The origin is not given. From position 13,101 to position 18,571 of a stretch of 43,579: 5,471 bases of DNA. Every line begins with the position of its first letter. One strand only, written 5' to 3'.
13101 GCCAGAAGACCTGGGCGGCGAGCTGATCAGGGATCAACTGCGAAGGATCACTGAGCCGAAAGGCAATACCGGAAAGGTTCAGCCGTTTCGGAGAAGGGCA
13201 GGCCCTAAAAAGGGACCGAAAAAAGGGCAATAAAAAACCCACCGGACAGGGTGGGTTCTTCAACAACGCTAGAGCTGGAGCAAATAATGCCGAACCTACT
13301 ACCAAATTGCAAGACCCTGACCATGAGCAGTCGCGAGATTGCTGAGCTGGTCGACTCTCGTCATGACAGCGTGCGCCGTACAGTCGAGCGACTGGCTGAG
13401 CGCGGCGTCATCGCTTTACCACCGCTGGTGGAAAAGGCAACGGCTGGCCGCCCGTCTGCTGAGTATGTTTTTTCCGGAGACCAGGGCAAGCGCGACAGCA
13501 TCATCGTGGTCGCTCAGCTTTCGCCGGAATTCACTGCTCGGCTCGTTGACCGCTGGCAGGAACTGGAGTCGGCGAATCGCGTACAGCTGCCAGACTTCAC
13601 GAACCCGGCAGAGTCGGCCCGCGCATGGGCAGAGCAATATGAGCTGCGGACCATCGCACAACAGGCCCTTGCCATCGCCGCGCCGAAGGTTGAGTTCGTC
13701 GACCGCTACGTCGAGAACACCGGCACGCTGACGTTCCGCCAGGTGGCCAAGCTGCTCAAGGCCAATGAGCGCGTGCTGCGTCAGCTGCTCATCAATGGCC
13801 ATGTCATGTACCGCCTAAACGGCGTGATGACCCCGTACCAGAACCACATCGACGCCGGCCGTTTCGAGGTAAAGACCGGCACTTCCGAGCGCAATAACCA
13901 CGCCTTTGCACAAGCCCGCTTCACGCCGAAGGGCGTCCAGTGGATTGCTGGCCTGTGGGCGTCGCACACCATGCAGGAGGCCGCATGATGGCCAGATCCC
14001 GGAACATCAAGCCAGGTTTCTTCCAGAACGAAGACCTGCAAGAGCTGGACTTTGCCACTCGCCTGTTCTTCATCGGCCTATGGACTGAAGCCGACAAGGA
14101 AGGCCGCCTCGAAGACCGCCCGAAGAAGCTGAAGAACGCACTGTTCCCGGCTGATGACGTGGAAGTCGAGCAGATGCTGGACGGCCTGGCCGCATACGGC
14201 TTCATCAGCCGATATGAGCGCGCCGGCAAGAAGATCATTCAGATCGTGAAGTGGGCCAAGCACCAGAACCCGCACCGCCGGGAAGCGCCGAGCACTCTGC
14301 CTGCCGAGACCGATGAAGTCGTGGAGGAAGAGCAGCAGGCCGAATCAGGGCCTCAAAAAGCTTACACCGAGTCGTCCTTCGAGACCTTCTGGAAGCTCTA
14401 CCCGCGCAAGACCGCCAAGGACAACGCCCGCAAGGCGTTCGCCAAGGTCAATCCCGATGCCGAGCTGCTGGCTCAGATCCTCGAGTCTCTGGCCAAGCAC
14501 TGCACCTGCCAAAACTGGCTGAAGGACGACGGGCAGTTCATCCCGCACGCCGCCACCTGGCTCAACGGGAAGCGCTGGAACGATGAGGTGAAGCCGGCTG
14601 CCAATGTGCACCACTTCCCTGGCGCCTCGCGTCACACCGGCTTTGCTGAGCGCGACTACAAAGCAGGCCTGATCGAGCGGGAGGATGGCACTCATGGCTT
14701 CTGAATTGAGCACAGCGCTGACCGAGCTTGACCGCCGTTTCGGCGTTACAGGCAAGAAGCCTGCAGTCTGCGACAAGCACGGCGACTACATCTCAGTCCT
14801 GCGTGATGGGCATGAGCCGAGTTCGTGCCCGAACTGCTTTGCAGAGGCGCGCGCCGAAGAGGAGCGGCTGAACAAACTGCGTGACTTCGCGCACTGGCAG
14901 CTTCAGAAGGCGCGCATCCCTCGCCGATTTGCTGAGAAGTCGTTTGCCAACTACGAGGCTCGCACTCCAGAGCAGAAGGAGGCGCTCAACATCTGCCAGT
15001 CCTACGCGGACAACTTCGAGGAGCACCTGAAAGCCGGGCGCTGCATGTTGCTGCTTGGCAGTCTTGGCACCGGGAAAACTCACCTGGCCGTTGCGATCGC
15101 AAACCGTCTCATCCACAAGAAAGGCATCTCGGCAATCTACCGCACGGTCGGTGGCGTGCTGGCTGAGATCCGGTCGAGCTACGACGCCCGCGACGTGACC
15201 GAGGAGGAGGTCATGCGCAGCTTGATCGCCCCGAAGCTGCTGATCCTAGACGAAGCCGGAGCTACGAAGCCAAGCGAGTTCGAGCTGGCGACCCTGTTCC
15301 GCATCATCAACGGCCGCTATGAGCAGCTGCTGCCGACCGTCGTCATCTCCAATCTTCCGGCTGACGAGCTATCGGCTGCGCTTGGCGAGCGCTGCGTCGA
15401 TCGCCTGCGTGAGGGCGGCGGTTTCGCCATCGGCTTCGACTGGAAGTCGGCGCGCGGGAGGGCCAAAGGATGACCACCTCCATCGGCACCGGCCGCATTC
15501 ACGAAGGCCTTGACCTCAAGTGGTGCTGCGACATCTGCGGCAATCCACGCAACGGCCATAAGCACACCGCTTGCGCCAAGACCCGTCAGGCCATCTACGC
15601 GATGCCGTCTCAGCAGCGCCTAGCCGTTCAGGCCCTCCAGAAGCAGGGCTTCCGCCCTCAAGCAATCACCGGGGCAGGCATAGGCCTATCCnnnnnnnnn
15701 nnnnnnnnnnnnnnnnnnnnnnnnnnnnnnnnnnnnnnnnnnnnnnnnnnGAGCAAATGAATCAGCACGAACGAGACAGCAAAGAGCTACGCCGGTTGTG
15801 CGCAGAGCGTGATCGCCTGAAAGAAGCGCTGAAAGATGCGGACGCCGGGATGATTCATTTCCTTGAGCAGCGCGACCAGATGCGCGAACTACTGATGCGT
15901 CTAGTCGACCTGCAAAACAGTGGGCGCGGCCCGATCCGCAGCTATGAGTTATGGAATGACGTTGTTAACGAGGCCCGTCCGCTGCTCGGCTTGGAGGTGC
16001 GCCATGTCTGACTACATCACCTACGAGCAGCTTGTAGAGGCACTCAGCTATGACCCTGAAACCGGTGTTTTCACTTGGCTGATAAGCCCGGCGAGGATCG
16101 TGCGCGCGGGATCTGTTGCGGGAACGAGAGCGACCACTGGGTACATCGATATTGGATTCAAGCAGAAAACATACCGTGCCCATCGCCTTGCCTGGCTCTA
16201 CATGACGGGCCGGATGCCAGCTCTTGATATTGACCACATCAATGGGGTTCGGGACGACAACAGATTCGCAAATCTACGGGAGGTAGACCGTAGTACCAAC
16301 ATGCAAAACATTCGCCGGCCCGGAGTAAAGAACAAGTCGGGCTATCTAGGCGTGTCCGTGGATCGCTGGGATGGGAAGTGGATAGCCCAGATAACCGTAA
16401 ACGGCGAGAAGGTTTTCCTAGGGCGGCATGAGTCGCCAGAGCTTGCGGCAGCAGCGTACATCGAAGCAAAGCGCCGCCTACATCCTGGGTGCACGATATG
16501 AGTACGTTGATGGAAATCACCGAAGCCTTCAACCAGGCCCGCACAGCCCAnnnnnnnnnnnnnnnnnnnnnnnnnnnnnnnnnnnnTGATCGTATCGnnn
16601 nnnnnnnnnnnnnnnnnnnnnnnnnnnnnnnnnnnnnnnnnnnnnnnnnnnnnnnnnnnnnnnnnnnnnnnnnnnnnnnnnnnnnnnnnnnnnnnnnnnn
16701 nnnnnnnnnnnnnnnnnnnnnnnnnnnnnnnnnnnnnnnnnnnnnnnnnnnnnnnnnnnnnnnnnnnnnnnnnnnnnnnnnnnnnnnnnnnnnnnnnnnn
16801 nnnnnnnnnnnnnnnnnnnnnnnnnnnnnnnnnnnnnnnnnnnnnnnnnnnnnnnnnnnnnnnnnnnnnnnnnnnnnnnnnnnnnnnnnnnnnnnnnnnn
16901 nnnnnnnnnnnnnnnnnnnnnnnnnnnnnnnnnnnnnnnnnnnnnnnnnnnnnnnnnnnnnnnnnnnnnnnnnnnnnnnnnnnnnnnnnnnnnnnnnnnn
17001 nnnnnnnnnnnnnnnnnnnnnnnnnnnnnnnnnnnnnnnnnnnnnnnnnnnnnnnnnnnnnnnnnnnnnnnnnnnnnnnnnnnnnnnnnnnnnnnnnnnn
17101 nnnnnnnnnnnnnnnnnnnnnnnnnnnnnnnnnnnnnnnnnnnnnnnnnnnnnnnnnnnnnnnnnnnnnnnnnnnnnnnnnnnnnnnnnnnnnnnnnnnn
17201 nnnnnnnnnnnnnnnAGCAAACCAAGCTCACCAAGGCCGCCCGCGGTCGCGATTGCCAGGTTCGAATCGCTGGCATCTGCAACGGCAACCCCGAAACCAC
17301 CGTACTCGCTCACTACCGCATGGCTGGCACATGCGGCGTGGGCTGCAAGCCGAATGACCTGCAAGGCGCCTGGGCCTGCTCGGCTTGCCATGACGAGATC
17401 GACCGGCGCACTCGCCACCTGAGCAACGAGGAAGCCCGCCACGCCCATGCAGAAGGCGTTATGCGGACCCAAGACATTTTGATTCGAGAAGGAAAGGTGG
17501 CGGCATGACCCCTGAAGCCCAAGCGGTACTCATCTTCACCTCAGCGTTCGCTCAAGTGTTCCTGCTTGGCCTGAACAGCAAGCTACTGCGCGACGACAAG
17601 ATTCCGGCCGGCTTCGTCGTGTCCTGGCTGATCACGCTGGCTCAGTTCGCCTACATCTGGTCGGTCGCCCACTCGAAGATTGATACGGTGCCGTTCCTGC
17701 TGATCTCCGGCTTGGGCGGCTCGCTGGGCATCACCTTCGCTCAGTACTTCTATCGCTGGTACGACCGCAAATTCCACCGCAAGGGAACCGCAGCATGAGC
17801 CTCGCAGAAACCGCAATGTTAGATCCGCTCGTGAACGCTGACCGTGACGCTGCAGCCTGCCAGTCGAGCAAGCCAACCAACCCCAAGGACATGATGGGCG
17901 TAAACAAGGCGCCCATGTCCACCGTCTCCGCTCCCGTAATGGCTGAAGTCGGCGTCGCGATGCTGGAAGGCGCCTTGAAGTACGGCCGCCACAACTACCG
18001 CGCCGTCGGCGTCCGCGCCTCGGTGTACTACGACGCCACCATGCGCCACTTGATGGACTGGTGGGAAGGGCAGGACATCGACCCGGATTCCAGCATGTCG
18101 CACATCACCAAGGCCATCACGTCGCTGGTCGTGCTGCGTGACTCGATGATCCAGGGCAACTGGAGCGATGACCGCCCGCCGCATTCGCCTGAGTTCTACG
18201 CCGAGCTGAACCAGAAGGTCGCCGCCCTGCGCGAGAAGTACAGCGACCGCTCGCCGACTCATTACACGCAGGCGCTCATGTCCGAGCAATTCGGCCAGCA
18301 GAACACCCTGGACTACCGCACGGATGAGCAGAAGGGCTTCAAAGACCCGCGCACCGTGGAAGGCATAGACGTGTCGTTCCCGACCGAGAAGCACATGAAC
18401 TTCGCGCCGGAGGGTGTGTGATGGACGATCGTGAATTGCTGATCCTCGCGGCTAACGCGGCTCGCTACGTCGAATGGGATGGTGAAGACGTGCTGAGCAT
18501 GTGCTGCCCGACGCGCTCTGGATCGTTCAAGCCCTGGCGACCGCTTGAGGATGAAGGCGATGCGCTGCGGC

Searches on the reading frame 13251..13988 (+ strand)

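Call 30: search_protein_families(library=phrogs, proteins=[window:13251-13988:+], max_evalue=0.001)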
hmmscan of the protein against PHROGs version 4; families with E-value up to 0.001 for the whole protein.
window:13251-13988:+ (245 aa): 5 families
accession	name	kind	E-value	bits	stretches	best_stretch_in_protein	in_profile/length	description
phrog_63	-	transcription regulation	9.3e-69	233.8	1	8-239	116-359/431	anti-repressor Ant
phrog_4936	-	transcription regulation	8.3e-21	76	1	16-138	6-154/257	transcriptional regulator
phrog_130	-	transcription regulation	1.6e-18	68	1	125-239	296-411/480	anti-repressor Ant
phrog_15709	-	unknown function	1.1e-14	54.9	1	18-59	5-46/59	-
phrog_8235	-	transcription regulation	7.6e-08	33.2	1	21-112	9-108/219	anti-repressor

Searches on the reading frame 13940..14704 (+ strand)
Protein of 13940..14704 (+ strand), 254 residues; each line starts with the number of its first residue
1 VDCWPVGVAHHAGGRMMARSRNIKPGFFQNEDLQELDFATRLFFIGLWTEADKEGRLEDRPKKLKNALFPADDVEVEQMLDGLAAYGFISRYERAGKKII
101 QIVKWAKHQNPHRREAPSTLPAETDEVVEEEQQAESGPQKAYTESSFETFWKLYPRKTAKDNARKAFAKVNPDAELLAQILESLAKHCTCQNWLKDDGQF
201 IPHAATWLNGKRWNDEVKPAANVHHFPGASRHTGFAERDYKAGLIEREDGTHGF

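Call 30: search_protein_families(library=phrogs, proteins=[window:13940-14704:+], max_evalue=0.001)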
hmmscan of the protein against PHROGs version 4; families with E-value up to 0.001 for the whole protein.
window:13940-14704:+ (254 aa): 15 families
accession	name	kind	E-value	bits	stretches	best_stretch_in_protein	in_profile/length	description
phrog_16167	-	DNA, RNA and nucleotide metabolism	3.8e-49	169.1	1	17-136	1-120/315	replication initiation protein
phrog_12556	-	DNA, RNA and nucleotide metabolism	1.8e-44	153.7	1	17-126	1-110/347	replication initiation protein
phrog_270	-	DNA, RNA and nucleotide metabolism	8.8e-43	148.1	1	28-251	34-297/383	replication initiation protein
phrog_17247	-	unknown function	2e-39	136.7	1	17-133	1-119/295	-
phrog_9474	-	DNA, RNA and nucleotide metabolism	3.5e-30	106.5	1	109-253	140-287/288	replication initiation protein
phrog_9327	-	DNA, RNA and nucleotide metabolism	1e-28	101.8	1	112-251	138-275/276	primosomal protein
phrog_2149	-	DNA, RNA and nucleotide metabolism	7.1e-26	92.7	1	19-136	2-128/289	replication initiation protein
phrog_1408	-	DNA, RNA and nucleotide metabolism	1.9e-24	87.7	1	17-171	1-152/302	replication initiation protein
phrog_5810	-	DNA, RNA and nucleotide metabolism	1.8e-15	58.3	1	18-131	2-110/268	replication initiation protein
phrog_8130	-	unknown function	3.6e-12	47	1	16-104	10-98/434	-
phrog_16304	-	unknown function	4.8e-11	44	1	128-221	125-229/244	-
phrog_1347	-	unknown function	1.2e-10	41.7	1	143-215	273-345/417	-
phrog_35156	-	unknown function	2.3e-06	28.7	1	135-214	75-150/154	-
phrog_10293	-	unknown function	5.4e-06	27.2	1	143-215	13-83/185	-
phrog_5718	-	DNA, RNA and nucleotide metabolism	3.2e-05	24.1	1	17-118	1-108/394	HNH endonuclease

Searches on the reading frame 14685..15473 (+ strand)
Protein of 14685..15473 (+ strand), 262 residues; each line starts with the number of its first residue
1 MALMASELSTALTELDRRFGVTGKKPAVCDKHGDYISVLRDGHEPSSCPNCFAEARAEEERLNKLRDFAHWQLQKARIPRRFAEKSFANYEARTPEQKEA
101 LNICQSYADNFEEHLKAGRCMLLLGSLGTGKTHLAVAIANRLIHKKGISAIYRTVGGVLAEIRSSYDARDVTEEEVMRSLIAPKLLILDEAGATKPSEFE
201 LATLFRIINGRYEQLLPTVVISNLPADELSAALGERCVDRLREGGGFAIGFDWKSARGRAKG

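Call 30: search_protein_families(library=phrogs, proteins=[window:14685-15473:+], max_evalue=0.001)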
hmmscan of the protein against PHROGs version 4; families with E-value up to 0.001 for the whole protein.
window:14685-15473:+ (262 aa): 6 families
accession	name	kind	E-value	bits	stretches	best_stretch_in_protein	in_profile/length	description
phrog_50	-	DNA, RNA and nucleotide metabolism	3.7e-74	251.8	1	11-261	256-514/570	DnaC-like helicase loader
phrog_3277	-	DNA, RNA and nucleotide metabolism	6.5e-33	114.9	1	118-260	10-156/168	DnaC-like helicase loader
phrog_27475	-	unknown function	5.6e-11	42.6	1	120-228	444-549/599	-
phrog_26922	-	DNA, RNA and nucleotide metabolism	2.6e-08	35.4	1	174-244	3-73/92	DnaC-like helicase loader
phrog_170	-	other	1.4e-06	29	1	64-153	54-125/323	PhoH-like phosphate starvation-inducible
phrog_168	-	DNA, RNA and nucleotide metabolism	0.00036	21.3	1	110-198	32-115/314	clamp loader of DNA polymerase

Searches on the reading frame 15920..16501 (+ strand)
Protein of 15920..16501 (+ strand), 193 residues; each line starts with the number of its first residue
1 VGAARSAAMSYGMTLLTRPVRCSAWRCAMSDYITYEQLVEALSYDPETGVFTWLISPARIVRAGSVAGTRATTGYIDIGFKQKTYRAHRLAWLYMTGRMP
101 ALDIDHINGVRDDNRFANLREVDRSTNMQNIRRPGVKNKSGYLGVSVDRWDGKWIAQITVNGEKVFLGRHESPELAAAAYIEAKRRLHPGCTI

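Call 32: search_protein_families(library=pfam, proteins=[window:15920-16501:+], max_evalue=0.001)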
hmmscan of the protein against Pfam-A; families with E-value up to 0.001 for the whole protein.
window:15920-16501:+ (193 aa): 2 families
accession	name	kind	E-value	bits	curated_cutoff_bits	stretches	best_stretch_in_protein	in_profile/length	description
PF13392.12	HNH_3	-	8.3e-15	54.6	24.8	1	85-129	1-46/46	HNH endonuclease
PF00847.26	AP2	-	2.3e-07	31.5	33.3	1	141-187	2-51/54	AP2 domain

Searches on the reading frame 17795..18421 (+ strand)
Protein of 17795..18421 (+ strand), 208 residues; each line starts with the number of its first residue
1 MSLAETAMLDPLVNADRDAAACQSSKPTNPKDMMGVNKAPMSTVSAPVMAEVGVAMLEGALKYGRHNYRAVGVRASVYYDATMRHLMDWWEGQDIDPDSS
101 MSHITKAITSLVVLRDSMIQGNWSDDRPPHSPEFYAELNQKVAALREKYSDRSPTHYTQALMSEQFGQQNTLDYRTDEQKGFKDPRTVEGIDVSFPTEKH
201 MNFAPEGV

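Call 32: search_protein_families(library=pfam, proteins=[window:17795-18421:+], max_evalue=0.001)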
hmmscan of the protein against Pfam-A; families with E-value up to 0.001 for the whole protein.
window:17795-18421:+ (208 aa): 1 family
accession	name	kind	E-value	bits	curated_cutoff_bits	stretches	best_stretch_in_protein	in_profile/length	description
PF18909.5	dGTP_diPhyd_N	-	3.1e-24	85.2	27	1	29-127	2-99/99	dATP/dGTP diphosphohydrolase, N-terminal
